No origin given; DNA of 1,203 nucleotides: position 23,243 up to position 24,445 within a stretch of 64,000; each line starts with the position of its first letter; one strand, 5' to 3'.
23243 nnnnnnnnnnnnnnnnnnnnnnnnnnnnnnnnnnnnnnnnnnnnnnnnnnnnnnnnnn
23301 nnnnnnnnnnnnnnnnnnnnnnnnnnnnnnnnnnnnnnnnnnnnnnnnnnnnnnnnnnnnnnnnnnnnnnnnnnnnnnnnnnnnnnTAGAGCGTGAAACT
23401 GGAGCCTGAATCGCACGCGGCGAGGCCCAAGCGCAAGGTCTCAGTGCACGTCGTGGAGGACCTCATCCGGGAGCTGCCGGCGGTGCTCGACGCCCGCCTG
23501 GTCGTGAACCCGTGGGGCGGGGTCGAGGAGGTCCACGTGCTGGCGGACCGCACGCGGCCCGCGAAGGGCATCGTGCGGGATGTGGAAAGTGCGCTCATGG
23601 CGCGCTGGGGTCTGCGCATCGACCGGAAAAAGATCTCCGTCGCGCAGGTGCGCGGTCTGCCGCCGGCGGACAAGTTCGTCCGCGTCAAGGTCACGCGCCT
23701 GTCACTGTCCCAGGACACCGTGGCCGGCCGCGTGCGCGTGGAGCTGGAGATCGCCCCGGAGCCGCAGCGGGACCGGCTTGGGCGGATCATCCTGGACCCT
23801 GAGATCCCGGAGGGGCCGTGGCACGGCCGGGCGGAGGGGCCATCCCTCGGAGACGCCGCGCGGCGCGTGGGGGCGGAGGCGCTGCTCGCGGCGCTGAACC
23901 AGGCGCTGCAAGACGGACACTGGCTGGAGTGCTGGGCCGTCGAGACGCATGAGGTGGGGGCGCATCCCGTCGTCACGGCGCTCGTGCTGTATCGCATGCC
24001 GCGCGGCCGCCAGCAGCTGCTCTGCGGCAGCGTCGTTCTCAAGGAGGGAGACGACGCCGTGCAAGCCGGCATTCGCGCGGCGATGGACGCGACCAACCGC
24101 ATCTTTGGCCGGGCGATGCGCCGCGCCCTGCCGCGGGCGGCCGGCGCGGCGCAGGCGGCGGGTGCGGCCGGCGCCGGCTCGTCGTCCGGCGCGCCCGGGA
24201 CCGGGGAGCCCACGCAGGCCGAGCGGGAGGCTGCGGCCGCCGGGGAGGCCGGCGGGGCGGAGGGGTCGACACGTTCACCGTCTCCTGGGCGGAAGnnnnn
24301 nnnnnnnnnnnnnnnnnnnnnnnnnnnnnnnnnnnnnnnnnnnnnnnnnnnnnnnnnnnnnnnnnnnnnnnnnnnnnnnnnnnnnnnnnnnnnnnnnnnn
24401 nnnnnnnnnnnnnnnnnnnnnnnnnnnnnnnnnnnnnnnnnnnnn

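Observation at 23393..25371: Two coupled uncharacterised genes embedded in the sporulation neighbourhood (between leuDH and spoIIM)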

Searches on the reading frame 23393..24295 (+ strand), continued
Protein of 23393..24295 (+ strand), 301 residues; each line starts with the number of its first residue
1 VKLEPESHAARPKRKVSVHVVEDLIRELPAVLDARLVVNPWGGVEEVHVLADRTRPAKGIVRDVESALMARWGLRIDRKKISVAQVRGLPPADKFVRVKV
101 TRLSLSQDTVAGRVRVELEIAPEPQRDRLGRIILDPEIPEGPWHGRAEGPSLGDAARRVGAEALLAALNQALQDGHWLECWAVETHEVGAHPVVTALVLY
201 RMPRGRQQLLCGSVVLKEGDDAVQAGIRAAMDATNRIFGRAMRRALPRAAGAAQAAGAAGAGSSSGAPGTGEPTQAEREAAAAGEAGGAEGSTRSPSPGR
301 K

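Call 43: search_protein_families(library=pfam, proteins=[P0023, P0027, P0029, P0042, P0050, P0057, P0068, P0074, P0104, P0117], max_evalue=1)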
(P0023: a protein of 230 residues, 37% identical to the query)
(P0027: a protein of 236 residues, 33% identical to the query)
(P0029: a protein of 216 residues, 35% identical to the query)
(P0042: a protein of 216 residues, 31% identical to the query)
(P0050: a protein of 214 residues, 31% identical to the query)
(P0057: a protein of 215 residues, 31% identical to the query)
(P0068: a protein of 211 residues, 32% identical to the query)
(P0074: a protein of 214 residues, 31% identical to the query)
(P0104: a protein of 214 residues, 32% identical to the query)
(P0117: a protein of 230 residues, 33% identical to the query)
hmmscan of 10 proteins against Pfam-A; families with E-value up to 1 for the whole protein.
P0023 (230 aa): 1 family
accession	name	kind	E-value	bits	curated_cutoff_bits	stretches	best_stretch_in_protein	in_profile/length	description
PF03544.19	TonB_C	-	0.055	14.4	24.6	0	190-212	34-55/79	Gram-negative bacterial TonB protein C-terminal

P0027 (236 aa): 2 families
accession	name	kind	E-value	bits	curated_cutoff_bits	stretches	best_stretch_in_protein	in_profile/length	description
PF08502.15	LeuA_dimer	-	0.0002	21.7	24.9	1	115-224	32-130/131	LeuA allosteric (dimerisation) domain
PF03544.19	TonB_C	-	0.052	14.4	24.6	1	23-51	13-41/79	Gram-negative bacterial TonB protein C-terminal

P0029 (216 aa): 1 family
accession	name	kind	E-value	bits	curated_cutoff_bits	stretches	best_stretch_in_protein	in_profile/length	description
PF08502.15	LeuA_dimer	-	0.05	13.9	24.9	1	87-208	19-129/131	LeuA allosteric (dimerisation) domain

P0042 (216 aa): 2 families
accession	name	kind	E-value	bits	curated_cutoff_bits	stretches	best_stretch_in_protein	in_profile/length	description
PF21699.3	TM1266-like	-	0.099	13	27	0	45-77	15-47/74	Iron-only hydrogenase system regulator, putative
PF19770.4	DUF6256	-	0.11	13.1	25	1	105-145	10-49/109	Family of unknown function (DUF6256)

P0050 (214 aa): 0 families

P0057 (215 aa): 0 families

P0068 (211 aa): 1 family
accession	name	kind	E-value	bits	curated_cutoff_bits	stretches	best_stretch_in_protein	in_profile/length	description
PF08502.15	LeuA_dimer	-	0.0043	17.4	24.9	1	85-206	18-129/131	LeuA allosteric (dimerisation) domain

P0074 (214 aa): 0 families

P0104 (214 aa): 1 family
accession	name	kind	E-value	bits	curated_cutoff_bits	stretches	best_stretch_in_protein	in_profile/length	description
PF16842.11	RRM_occluded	-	0.083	13.2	30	1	5-37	11-44/79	Occluded RNA-recognition motif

P0117 (230 aa): 0 families

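Call 52: find_related_loci(query=A1, collection=metagenome_contigs, flank=7000)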
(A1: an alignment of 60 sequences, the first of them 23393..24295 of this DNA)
Query A1 (301 aa) in metagenome_contigs; peptide patterns used: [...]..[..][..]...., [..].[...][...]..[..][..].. (x = any residue, [..] = any of these).
600 stretches matched a pattern (row limit reached: there are more); 563 encode a relative of the query (tblastn E <= 1e-3); the best 80 are kept; 80 distinct loci.
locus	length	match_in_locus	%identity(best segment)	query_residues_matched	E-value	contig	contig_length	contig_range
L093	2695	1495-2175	49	15-244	4e-58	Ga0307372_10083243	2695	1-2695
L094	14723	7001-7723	41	3-258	5e-44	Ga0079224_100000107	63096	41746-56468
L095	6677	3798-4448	33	16-249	2e-33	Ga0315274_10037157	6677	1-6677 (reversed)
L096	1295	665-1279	37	4-217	7e-32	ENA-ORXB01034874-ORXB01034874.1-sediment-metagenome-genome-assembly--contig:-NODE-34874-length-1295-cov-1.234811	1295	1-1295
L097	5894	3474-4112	35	13-240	2e-30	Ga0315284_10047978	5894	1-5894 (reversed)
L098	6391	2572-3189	38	15-241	5e-28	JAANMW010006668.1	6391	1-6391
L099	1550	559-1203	31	7-236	2e-25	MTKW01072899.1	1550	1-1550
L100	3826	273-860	34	22-236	2e-24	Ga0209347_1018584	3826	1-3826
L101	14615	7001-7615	33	11-236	6e-23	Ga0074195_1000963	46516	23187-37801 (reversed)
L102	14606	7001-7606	34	21-240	7e-23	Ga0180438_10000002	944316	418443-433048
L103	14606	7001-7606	33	21-242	1e-22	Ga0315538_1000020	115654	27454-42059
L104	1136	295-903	35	13-236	4e-23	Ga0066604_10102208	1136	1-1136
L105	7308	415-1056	32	8-236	1e-22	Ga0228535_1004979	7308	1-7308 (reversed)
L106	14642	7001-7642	33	8-236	2e-22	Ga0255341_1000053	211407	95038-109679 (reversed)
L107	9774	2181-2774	32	22-236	2e-22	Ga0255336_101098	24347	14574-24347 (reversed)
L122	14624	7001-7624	31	14-236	2e-20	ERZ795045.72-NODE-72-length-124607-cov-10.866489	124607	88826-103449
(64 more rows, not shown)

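Call 93: search_protein_families(library=padloc, proteins=[window:23393-24295:+], max_evalue=0.01)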
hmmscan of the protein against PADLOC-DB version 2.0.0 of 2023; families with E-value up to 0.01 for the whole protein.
window:23393-24295:+ (301 aa): 0 families

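Call 94: search_protein_families(library=phrogs, proteins=[window:23393-24295:+], max_evalue=0.01)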
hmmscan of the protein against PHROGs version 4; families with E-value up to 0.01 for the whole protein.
window:23393-24295:+ (301 aa): 0 families

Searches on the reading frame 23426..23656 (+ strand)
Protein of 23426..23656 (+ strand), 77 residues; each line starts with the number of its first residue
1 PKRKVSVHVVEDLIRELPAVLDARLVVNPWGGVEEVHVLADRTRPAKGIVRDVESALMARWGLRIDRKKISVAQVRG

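Call 99: find_homologous_proteins(query=A3, max_evalue=0.001)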
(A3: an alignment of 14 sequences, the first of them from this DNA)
Query A3 (14 sequences) (77 aa, profile of the alignment): 214 proteins with E <= 0.001 among 1066 candidates; the best 120 are listed.
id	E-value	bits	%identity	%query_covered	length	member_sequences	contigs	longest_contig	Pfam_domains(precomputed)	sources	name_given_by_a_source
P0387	1.2e-29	120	53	95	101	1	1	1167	-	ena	-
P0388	1.2e-29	120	61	92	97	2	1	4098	-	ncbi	ncbi:MAG: hypothetical protein DIU84_05550, partial [Bacillota bacterium]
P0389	3.2e-29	119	56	86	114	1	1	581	-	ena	-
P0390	5.9e-29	118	56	86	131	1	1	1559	-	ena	-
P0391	9.2e-29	117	57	84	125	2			-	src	-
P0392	1.2e-28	117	56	86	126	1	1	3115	-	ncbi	-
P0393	1.3e-28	117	56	86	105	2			-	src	-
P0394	1.3e-28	117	56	86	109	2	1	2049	-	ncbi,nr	ncbi:MAG TPA: hypothetical protein VN964_06900, partial [Gemmatimonadales bacterium]|nr:hypothetical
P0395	2.6e-28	116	57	84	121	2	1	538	-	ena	-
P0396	2.8e-28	116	55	86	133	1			-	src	-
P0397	3.5e-28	116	52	95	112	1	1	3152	-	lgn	-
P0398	3.9e-28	115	57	84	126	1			-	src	-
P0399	7.6e-28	115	54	84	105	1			-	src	-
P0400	7.8e-28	114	53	86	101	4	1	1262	-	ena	-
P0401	8.3e-28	114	54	84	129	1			-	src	-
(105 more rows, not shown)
